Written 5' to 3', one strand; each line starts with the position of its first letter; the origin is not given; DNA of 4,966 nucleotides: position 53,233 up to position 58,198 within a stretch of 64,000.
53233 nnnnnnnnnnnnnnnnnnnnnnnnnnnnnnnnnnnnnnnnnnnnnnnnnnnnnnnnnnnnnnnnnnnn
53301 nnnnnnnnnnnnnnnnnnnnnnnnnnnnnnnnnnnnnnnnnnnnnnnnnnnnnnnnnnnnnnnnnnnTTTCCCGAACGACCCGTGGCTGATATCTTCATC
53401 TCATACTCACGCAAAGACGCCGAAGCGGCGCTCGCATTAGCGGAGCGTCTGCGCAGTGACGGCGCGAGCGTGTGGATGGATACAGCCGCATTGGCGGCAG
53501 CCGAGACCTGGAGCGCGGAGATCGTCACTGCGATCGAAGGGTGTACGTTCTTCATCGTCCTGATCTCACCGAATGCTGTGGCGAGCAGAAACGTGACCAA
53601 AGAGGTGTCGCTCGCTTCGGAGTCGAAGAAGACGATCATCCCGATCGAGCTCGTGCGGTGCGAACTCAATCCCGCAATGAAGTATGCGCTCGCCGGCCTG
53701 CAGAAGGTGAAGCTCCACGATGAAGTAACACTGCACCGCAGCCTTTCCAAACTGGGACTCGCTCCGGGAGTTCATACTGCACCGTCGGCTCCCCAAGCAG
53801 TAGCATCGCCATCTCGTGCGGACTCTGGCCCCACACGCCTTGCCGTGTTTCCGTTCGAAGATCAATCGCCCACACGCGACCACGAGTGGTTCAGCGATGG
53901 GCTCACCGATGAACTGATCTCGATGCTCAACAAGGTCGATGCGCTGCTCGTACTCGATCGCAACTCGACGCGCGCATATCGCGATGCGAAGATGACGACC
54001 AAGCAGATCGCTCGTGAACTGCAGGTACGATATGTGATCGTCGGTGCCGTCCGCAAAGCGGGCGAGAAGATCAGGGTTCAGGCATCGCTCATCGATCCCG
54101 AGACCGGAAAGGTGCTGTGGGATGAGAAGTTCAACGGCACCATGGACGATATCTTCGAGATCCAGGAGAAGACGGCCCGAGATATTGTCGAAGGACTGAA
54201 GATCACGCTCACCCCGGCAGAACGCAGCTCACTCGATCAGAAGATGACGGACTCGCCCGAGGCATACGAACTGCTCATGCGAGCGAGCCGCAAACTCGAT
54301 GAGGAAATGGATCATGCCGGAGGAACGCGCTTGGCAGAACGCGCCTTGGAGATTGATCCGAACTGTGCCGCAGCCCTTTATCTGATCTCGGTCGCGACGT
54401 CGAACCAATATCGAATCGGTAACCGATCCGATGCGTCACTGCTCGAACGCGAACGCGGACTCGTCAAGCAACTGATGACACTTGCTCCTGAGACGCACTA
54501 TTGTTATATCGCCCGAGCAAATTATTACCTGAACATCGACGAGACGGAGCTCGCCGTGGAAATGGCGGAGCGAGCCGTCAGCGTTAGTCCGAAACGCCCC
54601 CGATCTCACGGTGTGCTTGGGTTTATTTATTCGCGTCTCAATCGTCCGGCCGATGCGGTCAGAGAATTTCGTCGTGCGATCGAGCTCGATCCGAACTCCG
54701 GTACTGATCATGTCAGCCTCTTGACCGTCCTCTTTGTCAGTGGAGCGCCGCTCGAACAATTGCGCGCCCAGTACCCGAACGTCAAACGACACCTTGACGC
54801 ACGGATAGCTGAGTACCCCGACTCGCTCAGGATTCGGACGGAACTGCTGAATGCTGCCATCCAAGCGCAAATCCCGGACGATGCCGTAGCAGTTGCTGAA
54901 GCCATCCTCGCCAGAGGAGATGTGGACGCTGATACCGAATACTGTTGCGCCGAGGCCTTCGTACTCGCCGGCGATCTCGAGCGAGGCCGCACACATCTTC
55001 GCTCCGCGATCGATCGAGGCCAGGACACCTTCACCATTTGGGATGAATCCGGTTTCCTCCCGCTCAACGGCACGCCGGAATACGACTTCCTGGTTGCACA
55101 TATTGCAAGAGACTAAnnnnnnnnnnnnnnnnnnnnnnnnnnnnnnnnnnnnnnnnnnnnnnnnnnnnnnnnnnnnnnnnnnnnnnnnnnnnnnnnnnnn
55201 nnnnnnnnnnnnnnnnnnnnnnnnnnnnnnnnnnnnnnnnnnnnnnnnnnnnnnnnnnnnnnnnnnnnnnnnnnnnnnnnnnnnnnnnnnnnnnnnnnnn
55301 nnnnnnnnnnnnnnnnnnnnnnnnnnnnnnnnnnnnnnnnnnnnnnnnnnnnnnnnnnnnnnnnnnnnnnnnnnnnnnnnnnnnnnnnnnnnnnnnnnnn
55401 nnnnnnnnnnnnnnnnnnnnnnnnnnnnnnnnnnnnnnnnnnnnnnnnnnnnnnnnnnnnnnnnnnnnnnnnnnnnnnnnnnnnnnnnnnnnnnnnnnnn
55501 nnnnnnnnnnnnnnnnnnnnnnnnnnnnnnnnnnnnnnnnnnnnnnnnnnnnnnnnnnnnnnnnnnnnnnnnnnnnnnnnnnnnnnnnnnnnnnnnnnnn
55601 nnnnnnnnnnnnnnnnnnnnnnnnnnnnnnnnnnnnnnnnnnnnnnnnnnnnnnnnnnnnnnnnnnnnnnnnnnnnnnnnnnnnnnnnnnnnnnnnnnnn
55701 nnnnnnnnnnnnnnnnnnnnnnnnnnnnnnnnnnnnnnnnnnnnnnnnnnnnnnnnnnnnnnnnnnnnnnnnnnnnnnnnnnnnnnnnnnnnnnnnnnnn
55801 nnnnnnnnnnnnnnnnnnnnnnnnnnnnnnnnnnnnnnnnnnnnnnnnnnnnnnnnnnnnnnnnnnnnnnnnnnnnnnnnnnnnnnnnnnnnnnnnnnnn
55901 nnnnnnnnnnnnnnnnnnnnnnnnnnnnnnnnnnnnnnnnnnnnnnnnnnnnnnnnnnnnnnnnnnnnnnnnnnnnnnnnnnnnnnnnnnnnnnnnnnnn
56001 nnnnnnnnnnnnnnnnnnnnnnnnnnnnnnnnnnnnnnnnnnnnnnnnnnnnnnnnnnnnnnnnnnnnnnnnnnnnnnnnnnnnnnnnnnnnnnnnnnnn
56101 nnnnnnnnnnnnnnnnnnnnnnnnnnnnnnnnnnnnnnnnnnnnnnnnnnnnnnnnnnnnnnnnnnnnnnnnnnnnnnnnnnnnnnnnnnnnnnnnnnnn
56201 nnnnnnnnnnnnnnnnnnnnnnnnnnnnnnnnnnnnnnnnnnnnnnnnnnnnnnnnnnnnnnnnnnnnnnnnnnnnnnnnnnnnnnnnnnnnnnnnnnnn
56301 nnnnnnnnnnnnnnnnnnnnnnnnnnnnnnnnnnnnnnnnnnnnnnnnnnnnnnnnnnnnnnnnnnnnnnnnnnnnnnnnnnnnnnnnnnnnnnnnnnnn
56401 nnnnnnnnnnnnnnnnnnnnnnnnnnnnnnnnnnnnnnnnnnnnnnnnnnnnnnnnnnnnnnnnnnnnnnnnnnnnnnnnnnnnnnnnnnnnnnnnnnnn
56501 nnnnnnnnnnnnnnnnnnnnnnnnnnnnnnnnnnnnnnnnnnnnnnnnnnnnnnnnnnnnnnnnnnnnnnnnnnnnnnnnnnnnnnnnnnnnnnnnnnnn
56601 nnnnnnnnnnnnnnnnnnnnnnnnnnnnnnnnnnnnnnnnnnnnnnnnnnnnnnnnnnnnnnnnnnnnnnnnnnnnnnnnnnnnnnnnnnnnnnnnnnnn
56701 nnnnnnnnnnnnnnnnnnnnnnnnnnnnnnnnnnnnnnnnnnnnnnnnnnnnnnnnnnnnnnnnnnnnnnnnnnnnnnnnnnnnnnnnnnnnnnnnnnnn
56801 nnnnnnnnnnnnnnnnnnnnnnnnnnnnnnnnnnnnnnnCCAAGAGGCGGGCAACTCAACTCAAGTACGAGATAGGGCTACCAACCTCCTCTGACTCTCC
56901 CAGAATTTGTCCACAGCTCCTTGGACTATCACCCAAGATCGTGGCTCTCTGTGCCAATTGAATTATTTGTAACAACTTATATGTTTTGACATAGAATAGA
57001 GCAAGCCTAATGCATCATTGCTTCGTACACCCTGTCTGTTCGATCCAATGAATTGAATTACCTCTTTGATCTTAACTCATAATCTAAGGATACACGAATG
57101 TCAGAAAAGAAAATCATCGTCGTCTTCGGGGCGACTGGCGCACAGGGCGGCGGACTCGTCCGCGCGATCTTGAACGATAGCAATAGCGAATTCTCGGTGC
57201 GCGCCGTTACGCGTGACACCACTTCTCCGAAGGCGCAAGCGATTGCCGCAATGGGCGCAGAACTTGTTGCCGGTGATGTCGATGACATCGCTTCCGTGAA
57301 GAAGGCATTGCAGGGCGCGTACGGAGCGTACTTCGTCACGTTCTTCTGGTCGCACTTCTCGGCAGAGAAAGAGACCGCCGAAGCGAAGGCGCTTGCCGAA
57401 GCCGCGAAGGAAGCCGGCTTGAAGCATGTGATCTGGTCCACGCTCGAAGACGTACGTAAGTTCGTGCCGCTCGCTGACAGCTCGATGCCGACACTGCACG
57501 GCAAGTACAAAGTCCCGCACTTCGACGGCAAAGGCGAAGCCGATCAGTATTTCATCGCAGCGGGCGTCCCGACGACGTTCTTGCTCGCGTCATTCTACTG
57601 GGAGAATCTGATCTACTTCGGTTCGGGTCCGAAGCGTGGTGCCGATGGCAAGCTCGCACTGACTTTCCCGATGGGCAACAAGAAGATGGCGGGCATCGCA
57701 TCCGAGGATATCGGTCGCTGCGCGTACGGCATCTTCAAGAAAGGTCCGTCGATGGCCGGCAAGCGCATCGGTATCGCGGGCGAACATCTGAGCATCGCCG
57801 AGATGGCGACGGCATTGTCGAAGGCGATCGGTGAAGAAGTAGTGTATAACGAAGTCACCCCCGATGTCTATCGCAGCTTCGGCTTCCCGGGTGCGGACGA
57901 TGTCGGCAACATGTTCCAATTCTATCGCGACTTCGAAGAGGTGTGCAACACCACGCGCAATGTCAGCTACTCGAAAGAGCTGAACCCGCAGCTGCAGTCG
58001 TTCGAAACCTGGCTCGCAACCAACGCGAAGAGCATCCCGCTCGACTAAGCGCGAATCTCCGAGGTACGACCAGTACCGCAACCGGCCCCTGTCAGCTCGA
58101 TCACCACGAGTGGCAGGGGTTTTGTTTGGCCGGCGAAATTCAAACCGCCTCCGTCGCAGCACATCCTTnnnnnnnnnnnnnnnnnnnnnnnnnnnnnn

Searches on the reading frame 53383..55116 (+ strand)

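Call 9: search_protein_families(library=pfam, proteins=[window:53383-55116:+], max_evalue=0.01)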
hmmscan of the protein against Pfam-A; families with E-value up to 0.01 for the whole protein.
window:53383-55116:+ (577 aa): 17 families
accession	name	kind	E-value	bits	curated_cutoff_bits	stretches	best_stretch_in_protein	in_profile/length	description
PF13676.11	TIR_2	-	1.4e-22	80.9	28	1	4-114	1-111/122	TIR domain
PF13428.12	TPR_14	-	9.2e-11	41.8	23.5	0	412-439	7-34/44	Tetratricopeptide repeat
PF07719.23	TPR_2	-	5.3e-10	39.1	27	1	409-438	4-33/34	Tetratricopeptide repeat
PF00515.34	TPR_1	-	2.8e-09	36.8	27.8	1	407-438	2-33/34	Tetratricopeptide repeat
PF13181.12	TPR_8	-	5.1e-09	36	25.7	1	407-438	2-33/34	Tetratricopeptide repeat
PF14559.12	TPR_19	-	1.7e-07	31.9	25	0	390-446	9-64/68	Tetratricopeptide repeat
PF13431.12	TPR_17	-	3.9e-06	27.1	24.4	0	396-426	3-33/34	Tetratricopeptide repeat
PF01582.25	TIR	-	8.1e-06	26.2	21.3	1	3-89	3-95/179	TIR domain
PF13371.12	TPR_9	-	8.6e-05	22.9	35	1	382-439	5-62/73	Tetratricopeptide repeat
PF08937.16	ThsB_TIR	-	0.00044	21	21.2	1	5-89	1-94/100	Thoeris protein ThsB, TIR-like domain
PF13414.12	TPR_11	-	0.00044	20.3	26.8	0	420-439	8-27/42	TPR repeat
PF13424.12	TPR_12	-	0.00073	20.1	30.1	0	385-436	16-75/77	Tetratricopeptide repeat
PF13432.12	TPR_16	-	0.001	19.9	32.7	1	377-439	2-64/65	Tetratricopeptide repeat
PF23914.1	TPR_CcmH_CycH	-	0.0019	18.5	42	0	411-488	55-127/158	Cytochrome c-type biogenesis protein H TPR domain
PF17680.6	FlgO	-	0.0061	16.9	22.6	0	206-245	79-118/130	FlgO protein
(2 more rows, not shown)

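Call 10: search_protein_families(library=padloc, proteins=[window:53383-55116:+], max_evalue=0.01)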
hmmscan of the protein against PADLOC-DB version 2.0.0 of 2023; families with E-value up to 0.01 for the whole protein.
window:53383-55116:+ (577 aa): 13 families
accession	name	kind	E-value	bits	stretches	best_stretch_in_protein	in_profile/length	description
PDLC02421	Aga_TIR-PNTD1-PNTD2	-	3.5e-12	44.1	1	3-85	5-89/430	Class I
PDLC02012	SAVED5--SAVED_TIR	-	1.5e-11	42.1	1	2-75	14-88/404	-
PDLC02403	Aga_TIR-PNTD1-PNTD2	-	2.4e-10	38.1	1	4-90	5-99/443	Class I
PDLC05062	PDC-S66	-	2.4e-08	31.8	1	3-88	150-240/282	-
PDLC00419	ThsB1|ThsB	-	1.6e-06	26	1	3-83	29-113/165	TIR-like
PDLC00436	ThsB1|ThsB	-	2.7e-06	25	1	3-83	37-121/183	TIR-like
PDLC02416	Aga_REase-TIR-PNTD1-PNTD2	-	7.9e-06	22.8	1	4-90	158-246/572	Class I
PDLC03957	bSEFIR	-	1.3e-05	23.2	1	3-63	40-103/412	-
PDLC00434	ThsB1|ThsB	-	0.00019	18.6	1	4-87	141-225/396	TIR-like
PDLC00728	Effector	-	0.00032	17.8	1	3-71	11-80/432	TIR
PDLC00727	Effector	-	0.0019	14.8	1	4-71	176-244/590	TIR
PDLC00430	ThsB1|ThsB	-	0.0033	15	1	2-35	65-99/269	TIR-like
PDLC02400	Aga_TIR-PNTD1-PNTD2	-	0.0043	13.4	1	6-85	192-272/639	Class I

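Call 64: search_protein_families(library=ncbifam, proteins=[window:53383-55116:+], max_evalue=0.001)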
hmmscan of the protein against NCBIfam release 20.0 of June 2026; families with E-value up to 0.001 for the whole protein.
window:53383-55116:+ (577 aa): 10 families
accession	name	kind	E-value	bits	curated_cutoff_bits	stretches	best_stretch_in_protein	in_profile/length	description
NF007540.1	PRK10153.1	equivalog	6.9e-10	38.4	400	1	154-397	206-448/516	lysine decarboxylation/transport transcriptional activator CadC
NF040959.1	MamA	equivalog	2.6e-09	36.8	200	1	362-441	95-174/204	magnetosome protein MamA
TIGR02917.1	PEP_TPR_lipo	equivalog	3.6e-09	35.1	312.2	1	283-542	147-389/899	XrtA/PEP-CTERM system TPR-repeat protein PrsT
NF058526.1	Thoeris_type3_ThcB4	equivalog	6.3e-09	35.2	220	1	4-88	130-215/375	Thoeris type III anti-phage system protein ThcB4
TIGR02521.1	type_IV_pilW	equivalog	1.8e-08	34.2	154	1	374-441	33-100/234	type IV pilus biogenesis/stability protein PilW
NF052415.1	T3SS_chap_SctY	equivalog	1e-06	29.2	70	0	471-543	29-104/106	type III secretion apparatus assembly chaperone SctY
NF047558.1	TPR_END_plus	domain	3.3e-06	26.9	32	0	415-438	8-31/56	TPR end-of-group domain-containing protein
TIGR04510.1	mod_pep_cyc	subfamily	8.5e-06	24.5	400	1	184-333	286-435/814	putative peptide modification system cyclase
NF008520.0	PRK11447.1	equivalog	3.8e-05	21.7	858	1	349-440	247-337/1157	cellulose synthase complex outer membrane protein BcsC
NF009037.0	PRK12370.1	equivalog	0.00017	20.1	589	0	136-249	107-216/553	HilA/EilA family virulence transcriptional regulator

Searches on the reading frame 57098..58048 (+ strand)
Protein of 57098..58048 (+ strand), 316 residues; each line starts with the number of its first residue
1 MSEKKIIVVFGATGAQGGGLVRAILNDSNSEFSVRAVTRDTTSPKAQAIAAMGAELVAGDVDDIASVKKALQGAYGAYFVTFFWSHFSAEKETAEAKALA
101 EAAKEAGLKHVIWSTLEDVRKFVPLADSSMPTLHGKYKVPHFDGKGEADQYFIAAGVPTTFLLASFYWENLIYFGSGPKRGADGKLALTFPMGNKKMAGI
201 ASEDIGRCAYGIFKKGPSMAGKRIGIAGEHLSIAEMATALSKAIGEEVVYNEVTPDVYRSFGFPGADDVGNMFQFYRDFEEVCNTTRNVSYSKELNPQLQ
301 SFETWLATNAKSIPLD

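Call 33: search_protein_families(library=pfam, proteins=[window:57098-58048:+], max_evalue=0.001)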
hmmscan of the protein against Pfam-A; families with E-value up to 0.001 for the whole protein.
window:57098-58048:+ (316 aa): 3 families
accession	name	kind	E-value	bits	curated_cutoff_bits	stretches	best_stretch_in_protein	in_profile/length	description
PF05368.20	NmrA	-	1.3e-54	186.3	27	1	3-305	1-297/298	NmrA-like family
PF13460.12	NAD_binding_10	-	7e-16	59.1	27.2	1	11-162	1-141/184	NAD(P)H-binding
PF01370.27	Epimerase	-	0.00019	21.4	20.9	1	7-74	1-63/240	NAD dependent epimerase/dehydratase family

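Call 63: search_protein_families(library=padloc, proteins=[window:57098-58048:+], max_evalue=0.001)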
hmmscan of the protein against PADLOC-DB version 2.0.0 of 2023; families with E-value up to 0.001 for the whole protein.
window:57098-58048:+ (316 aa): 0 families
